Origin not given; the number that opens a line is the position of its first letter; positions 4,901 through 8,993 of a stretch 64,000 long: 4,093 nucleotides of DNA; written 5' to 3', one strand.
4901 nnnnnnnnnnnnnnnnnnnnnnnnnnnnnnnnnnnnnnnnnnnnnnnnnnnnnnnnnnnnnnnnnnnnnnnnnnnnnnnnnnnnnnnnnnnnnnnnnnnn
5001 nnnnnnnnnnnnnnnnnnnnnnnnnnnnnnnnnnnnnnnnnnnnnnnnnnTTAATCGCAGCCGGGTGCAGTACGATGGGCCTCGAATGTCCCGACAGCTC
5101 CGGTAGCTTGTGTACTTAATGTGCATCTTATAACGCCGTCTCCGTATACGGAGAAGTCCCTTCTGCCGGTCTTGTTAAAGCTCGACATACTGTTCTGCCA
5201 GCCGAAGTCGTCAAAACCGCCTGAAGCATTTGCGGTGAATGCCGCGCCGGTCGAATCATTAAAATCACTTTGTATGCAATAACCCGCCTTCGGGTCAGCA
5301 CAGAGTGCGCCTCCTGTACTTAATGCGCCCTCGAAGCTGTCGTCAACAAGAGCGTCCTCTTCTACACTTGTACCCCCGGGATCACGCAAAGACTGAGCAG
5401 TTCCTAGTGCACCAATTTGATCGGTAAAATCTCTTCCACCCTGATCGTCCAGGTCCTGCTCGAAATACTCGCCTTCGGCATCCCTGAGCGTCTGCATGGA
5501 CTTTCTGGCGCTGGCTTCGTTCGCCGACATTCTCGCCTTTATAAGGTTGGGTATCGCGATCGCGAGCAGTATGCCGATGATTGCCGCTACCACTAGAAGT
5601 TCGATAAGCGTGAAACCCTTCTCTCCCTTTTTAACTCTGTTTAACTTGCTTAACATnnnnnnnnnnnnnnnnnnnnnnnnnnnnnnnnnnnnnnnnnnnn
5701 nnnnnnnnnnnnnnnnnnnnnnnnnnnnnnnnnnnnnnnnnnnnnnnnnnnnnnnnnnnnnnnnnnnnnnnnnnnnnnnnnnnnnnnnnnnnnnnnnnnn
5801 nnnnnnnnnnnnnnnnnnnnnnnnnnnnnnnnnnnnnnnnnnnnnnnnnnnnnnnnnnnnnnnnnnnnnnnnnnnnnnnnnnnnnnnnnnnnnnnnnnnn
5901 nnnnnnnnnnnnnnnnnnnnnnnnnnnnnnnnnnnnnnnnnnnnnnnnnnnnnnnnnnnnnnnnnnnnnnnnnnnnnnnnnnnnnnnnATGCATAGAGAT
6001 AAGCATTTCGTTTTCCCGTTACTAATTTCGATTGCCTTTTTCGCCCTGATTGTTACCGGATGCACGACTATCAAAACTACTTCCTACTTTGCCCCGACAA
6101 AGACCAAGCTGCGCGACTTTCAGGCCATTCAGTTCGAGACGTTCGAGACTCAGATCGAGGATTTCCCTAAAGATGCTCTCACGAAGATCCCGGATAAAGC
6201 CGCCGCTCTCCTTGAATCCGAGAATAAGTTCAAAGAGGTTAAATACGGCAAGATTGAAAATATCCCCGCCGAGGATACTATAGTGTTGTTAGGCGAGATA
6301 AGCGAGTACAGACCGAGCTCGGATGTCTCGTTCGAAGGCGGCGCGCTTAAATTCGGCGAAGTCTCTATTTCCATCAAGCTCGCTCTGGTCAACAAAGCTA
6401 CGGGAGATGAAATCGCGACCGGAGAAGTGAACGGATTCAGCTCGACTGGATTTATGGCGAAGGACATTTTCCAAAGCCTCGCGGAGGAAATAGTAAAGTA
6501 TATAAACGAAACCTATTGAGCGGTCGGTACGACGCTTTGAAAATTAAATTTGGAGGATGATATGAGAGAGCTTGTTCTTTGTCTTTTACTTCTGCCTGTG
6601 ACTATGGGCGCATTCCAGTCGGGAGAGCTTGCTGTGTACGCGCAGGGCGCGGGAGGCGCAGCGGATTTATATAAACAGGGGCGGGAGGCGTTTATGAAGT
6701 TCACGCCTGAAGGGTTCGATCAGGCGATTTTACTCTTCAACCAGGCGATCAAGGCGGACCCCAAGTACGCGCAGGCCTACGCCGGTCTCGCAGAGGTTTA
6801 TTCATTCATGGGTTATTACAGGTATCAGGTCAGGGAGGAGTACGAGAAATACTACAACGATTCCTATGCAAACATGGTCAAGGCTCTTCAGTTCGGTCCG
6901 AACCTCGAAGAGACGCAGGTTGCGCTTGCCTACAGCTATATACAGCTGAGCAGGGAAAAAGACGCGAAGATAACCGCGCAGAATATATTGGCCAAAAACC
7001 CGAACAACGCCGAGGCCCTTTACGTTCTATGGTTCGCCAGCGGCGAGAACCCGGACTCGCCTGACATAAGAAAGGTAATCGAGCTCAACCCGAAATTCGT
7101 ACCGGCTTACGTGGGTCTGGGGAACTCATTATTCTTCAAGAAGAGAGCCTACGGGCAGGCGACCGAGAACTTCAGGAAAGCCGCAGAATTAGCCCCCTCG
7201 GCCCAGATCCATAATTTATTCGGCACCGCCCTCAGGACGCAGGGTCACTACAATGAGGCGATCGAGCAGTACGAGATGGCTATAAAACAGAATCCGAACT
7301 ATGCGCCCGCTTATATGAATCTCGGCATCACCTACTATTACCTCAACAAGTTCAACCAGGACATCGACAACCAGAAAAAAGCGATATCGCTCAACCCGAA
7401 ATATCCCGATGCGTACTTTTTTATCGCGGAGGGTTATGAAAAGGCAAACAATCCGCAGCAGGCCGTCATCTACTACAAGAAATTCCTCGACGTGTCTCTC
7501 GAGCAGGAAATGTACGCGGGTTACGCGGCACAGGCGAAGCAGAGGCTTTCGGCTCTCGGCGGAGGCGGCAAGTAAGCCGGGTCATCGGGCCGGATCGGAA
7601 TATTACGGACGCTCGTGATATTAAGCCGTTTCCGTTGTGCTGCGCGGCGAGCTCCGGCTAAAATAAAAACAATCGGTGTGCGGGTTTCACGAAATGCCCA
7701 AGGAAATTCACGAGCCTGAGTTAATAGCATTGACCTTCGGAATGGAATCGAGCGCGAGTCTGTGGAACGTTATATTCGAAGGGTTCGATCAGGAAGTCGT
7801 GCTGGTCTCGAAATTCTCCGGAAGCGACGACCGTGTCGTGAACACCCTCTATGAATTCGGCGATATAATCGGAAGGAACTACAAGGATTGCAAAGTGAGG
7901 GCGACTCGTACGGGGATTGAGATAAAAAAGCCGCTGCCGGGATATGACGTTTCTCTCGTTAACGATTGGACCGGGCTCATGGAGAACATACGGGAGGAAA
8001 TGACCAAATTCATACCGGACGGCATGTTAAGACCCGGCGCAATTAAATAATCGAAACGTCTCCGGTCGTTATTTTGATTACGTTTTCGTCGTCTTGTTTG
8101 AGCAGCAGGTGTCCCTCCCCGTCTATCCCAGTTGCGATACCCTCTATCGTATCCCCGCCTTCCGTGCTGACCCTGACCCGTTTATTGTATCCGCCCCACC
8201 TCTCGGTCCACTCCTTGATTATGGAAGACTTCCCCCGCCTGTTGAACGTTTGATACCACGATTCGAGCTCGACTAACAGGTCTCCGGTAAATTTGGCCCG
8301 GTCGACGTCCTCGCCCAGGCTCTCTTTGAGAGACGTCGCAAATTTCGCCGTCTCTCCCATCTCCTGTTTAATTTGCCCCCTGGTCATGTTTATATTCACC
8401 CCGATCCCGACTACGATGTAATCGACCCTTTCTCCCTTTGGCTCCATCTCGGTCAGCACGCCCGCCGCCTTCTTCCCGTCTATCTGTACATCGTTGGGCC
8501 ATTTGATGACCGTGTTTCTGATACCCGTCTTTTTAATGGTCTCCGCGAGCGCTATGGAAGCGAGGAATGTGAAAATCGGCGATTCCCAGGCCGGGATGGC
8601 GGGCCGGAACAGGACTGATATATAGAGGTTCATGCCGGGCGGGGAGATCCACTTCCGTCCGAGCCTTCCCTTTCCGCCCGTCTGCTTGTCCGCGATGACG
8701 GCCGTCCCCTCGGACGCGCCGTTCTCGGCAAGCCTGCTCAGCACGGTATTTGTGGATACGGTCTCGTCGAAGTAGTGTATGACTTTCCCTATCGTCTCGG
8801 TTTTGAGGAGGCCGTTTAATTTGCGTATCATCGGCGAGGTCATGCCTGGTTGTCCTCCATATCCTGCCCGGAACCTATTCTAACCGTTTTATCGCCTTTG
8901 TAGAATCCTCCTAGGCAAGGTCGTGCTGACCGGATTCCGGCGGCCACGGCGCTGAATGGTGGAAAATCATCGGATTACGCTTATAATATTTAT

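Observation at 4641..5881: Sigma-54 promoters on both pilin genes plus recurring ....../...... palindromes as candidate enhancer (PilR-like EBP) sites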

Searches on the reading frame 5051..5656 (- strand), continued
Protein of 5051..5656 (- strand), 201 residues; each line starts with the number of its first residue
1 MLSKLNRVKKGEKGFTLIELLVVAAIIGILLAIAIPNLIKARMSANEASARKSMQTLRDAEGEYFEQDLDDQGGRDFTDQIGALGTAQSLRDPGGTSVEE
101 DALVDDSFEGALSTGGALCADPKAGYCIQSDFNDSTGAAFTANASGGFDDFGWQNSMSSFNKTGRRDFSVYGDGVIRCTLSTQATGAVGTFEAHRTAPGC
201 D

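Call 48: search_solved_structures(query=A1, max_evalue=0.01)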
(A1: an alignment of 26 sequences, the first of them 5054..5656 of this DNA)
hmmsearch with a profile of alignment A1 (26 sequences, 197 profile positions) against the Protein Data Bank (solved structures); distinct sequences matched with E-value up to 0.01: 20.
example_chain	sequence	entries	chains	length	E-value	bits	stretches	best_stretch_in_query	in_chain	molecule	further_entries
7tgg_A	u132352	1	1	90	8.2e-13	51.7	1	7-68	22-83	Geopilin domain 1 protein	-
8tj2_C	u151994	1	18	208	2.5e-12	50.1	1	15-82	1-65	Type IV major pilin protein PilA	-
9egp_A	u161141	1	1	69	4.5e-12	49.3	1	7-66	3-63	Geopilin domain 1 protein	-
2m7g_A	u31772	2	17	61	4.7e-10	42.7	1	15-68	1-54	Geopilin domain 1 protein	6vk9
9laa_A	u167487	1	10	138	2.5e-07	33.8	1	6-37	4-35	Type IV pilin protein PilA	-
6xxd_A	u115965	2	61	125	9.2e-07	32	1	15-49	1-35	PilA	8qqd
8tum_e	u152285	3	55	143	2.5e-06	30.6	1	15-57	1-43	Type IV major pilin protein PilA | Pilin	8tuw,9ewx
1oqw_A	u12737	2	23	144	2.7e-06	30.5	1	15-57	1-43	Fimbrial protein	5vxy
8qqj_J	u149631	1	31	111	5.5e-06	29.5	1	15-60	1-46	Type IV narrow pilus major component PilA5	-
6xxe_A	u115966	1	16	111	1.1e-05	28.5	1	15-60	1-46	Uncharacterized protein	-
9lab_B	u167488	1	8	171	3.9e-05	26.7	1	10-50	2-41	MSHA major pilin subunit MshA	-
3sok_A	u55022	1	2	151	9e-05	25.5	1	15-38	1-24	Fimbrial protein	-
8tob_GA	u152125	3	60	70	0.00018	24.5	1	16-37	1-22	Fimbrial protein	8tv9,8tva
2hi2_A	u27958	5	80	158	0.00025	24.1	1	15-39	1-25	Fimbrial protein | PilA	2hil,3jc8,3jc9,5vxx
1ay2_A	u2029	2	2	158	0.00026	24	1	15-39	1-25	TYPE 4 PILIN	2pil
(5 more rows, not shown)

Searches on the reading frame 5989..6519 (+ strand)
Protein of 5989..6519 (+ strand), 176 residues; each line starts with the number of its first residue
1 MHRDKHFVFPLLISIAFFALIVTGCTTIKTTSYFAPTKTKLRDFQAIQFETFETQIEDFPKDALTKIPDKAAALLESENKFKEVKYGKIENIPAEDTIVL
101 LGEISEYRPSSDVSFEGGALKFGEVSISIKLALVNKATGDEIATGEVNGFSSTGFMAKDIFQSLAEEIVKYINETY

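Call 5: search_protein_families(library=pfam, proteins=[window:5989-6519:+], max_evalue=0.01)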
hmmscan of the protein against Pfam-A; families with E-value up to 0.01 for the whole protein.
window:5989-6519:+ (176 aa): 0 families

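Call 47: search_protein_families(library=ncbifam, proteins=[window:5989-6519:+], max_evalue=0.01)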
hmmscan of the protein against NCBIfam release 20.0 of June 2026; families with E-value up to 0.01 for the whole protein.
window:5989-6519:+ (176 aa): 0 families

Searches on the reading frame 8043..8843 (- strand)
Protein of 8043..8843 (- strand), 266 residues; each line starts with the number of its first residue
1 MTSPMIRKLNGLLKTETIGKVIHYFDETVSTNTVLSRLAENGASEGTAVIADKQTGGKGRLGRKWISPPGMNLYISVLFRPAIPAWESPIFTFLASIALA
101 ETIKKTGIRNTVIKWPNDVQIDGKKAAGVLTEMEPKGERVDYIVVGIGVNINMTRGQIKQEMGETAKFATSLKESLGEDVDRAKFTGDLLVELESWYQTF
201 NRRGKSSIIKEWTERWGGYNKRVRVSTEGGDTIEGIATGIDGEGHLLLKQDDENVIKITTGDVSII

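Call 5: search_protein_families(library=pfam, proteins=[window:8043-8843:-], max_evalue=0.01)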
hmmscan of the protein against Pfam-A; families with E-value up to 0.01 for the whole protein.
window:8043-8843:- (266 aa): 4 families
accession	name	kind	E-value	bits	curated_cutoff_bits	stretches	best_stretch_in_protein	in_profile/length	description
PF03099.24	BPL_LplA_LipB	-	5.2e-22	78.6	21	1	28-150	5-133/133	Biotin/lipoate A/B protein ligase family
PF02237.23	BPL_C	-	4e-10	39.9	21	1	220-264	3-46/48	Biotin protein ligase C terminal domain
PF16917.10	BPL_LplA_LipB_2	-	9.6e-05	22.4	27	1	72-213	41-182/183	Biotin/lipoate A/B protein ligase family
PF03652.20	RuvX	-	0.0018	19.1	29.2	0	137-177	49-86/134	Holliday junction resolvase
